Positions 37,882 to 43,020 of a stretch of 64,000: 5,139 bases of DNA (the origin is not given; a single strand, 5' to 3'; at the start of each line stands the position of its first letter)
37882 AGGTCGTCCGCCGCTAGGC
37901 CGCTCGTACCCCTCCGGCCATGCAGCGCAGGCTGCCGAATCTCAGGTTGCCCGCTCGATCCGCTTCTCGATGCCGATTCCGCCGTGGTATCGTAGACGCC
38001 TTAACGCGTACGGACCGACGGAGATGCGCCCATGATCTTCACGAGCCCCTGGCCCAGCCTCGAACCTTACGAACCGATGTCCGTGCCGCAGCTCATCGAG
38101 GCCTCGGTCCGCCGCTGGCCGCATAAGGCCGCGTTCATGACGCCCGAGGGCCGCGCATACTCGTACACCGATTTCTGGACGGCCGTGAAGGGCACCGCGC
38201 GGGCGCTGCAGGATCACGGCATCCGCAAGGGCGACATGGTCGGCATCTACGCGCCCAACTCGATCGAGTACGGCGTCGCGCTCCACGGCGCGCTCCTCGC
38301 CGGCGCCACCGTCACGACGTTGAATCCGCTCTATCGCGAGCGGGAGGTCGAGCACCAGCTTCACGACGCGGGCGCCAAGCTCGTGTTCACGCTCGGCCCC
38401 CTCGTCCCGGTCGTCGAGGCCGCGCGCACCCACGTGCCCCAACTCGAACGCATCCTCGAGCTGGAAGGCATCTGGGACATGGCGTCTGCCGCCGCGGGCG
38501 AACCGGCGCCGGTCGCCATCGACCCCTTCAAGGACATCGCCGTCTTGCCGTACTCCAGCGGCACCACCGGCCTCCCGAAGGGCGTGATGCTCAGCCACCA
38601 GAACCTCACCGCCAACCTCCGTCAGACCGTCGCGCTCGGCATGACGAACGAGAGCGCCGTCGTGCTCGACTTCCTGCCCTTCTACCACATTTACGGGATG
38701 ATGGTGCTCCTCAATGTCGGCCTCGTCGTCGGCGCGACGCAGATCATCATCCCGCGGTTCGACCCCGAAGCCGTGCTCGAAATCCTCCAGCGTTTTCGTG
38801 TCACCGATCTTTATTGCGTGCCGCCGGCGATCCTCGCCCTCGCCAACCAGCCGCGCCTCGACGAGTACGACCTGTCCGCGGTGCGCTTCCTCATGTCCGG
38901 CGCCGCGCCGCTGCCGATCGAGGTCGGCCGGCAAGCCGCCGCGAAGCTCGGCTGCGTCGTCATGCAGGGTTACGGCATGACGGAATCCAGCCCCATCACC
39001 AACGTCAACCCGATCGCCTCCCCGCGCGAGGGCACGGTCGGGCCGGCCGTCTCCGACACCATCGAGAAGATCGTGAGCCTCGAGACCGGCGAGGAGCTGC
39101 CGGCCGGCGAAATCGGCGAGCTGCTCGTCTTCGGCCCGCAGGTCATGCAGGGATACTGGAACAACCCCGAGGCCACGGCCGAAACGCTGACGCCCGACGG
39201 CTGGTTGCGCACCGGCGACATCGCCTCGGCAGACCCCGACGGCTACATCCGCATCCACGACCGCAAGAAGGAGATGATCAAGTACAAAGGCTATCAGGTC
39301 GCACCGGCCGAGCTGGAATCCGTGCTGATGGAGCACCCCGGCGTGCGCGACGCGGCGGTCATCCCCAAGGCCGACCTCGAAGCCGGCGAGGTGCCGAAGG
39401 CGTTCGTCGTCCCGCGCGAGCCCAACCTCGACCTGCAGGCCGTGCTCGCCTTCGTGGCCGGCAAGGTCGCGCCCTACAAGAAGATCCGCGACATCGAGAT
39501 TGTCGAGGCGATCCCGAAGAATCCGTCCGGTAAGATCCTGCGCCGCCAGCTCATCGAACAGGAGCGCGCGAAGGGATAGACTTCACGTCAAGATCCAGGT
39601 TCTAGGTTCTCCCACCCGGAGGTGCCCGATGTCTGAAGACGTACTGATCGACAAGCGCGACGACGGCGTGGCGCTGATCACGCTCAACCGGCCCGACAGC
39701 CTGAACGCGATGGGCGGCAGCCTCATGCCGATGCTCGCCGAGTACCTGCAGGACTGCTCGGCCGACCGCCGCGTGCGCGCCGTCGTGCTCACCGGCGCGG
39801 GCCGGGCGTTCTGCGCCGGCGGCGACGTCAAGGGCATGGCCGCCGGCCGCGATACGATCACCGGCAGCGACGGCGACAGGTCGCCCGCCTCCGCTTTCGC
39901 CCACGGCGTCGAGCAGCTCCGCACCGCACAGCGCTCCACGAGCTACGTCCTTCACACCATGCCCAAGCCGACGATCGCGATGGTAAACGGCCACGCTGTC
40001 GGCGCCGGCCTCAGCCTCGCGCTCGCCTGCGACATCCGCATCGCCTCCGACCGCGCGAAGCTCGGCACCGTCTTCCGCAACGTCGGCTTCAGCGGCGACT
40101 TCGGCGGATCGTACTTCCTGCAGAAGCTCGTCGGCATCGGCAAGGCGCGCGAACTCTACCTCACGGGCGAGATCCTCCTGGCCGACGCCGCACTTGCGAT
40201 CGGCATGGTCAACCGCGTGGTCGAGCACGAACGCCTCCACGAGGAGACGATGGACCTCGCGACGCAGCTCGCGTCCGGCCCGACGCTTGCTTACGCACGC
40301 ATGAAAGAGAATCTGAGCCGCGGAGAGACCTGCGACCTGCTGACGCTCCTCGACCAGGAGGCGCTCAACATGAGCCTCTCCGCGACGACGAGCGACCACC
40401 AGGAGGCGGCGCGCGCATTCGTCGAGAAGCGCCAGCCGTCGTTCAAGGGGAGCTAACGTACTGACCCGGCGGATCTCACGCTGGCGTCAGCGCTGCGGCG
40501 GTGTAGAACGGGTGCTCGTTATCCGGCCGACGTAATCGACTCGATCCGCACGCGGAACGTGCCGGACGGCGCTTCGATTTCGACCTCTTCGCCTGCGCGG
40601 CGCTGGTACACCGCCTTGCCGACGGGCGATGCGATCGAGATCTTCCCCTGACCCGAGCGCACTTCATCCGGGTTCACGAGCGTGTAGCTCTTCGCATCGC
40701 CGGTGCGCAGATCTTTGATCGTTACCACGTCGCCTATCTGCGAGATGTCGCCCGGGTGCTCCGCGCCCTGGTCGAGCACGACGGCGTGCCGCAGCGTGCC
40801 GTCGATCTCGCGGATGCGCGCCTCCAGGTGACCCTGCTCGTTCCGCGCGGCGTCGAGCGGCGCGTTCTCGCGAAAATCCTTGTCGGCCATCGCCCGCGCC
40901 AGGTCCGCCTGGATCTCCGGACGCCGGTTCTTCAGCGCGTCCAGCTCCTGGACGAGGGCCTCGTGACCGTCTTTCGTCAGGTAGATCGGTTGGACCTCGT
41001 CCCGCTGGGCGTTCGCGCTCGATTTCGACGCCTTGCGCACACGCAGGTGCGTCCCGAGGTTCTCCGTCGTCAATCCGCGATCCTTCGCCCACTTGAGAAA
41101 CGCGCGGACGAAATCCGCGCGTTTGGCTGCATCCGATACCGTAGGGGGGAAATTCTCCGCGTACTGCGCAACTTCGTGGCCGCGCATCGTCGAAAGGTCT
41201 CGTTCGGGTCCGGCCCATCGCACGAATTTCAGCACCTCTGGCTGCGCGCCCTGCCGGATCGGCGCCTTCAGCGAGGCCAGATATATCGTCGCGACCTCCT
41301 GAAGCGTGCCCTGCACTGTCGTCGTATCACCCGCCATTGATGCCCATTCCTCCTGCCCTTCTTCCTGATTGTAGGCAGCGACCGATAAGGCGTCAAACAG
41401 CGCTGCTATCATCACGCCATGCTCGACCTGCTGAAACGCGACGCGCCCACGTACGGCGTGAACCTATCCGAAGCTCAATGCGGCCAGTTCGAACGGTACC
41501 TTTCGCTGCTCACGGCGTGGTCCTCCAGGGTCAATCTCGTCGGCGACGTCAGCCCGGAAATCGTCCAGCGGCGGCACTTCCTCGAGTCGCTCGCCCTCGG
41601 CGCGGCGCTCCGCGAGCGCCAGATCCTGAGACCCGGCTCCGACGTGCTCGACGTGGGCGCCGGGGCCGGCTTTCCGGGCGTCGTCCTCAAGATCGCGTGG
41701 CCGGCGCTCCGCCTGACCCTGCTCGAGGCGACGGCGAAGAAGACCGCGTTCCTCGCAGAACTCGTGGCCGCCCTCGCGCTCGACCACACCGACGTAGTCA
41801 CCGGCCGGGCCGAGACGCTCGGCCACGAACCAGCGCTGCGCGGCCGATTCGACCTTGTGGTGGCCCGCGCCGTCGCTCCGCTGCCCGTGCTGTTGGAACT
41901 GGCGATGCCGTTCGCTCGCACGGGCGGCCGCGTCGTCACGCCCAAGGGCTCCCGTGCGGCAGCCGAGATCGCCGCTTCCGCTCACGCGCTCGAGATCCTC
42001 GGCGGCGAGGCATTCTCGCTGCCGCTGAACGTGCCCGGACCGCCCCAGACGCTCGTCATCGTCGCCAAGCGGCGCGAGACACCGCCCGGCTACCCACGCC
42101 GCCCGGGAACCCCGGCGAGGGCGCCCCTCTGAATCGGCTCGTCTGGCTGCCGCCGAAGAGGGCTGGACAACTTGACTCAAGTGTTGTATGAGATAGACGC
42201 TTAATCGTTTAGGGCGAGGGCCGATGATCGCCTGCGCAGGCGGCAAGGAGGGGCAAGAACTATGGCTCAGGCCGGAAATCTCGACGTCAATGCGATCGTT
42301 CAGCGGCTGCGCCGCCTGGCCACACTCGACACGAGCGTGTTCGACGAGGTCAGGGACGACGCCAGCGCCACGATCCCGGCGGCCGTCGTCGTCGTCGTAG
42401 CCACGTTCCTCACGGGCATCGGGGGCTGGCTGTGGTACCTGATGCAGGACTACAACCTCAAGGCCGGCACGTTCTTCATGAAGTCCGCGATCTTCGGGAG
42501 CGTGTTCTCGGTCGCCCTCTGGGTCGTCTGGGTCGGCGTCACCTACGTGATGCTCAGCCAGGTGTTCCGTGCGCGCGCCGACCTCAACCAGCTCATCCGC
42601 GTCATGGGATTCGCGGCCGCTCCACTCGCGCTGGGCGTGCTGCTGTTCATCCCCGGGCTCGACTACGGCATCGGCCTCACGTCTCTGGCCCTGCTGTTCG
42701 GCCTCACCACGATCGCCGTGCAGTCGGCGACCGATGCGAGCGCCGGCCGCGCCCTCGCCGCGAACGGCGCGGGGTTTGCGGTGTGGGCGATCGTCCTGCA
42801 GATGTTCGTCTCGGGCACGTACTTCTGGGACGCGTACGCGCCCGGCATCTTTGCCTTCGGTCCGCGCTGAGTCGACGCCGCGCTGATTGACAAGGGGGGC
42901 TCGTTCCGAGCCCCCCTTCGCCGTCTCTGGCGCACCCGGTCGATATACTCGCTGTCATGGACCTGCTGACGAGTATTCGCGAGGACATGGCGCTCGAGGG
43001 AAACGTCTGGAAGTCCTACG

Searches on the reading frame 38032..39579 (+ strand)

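Call 47: search_protein_families(library=pfam, proteins=[window:38032-39579:+], max_evalue=0.000001)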
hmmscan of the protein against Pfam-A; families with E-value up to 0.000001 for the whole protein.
window:38032-39579:+ (515 aa): 2 families
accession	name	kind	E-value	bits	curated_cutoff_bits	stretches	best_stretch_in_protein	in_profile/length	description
PF00501.34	AMP-binding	-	1.2e-93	314.4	29.9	1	23-376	2-384/384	AMP-binding enzyme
PF13193.12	AMP-binding_C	-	2.1e-18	67.4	24.5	1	427-501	1-76/76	AMP-binding enzyme C-terminal domain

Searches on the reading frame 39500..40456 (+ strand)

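Call 47: search_protein_families(library=pfam, proteins=[window:39500-40456:+], max_evalue=0.000001)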
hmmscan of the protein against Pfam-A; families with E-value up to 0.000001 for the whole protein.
window:39500-40456:+ (318 aa): 2 families
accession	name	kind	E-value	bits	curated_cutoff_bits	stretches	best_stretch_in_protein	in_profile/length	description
PF00378.25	ECH_1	-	6.5e-56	189.9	27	1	54-317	3-250/251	Enoyl-CoA hydratase/isomerase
PF16113.10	ECH_2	-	8.6e-37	127.8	27.2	1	58-258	2-189/335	Enoyl-CoA hydratase/isomerase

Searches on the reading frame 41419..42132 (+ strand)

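Call 47: search_protein_families(library=pfam, proteins=[window:41419-42132:+], max_evalue=0.000001)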
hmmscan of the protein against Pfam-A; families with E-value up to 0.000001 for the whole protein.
window:41419-42132:+ (237 aa): 1 family
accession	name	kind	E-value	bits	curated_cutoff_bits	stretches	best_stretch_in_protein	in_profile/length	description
PF02527.21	GidB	-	3.8e-42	144.2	27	1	21-201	2-173/184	rRNA small subunit methyltransferase G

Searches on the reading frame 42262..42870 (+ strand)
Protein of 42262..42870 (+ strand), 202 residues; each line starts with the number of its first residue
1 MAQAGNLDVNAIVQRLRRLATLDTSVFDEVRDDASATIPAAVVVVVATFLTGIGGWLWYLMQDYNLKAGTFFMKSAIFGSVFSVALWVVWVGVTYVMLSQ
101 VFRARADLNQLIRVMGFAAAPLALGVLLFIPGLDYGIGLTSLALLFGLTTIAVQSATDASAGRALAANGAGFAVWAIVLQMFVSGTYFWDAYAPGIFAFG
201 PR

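Call 48: search_protein_families(library=pfam, proteins=[window:42262-42870:+], max_evalue=0.000001)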
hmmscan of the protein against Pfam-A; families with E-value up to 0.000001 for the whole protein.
window:42262-42870:+ (202 aa): 1 family
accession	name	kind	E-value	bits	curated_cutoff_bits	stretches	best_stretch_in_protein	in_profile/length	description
PF04893.22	Yip1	-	1.6e-09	38.3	28.6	1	26-179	10-167/173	Yip1 domain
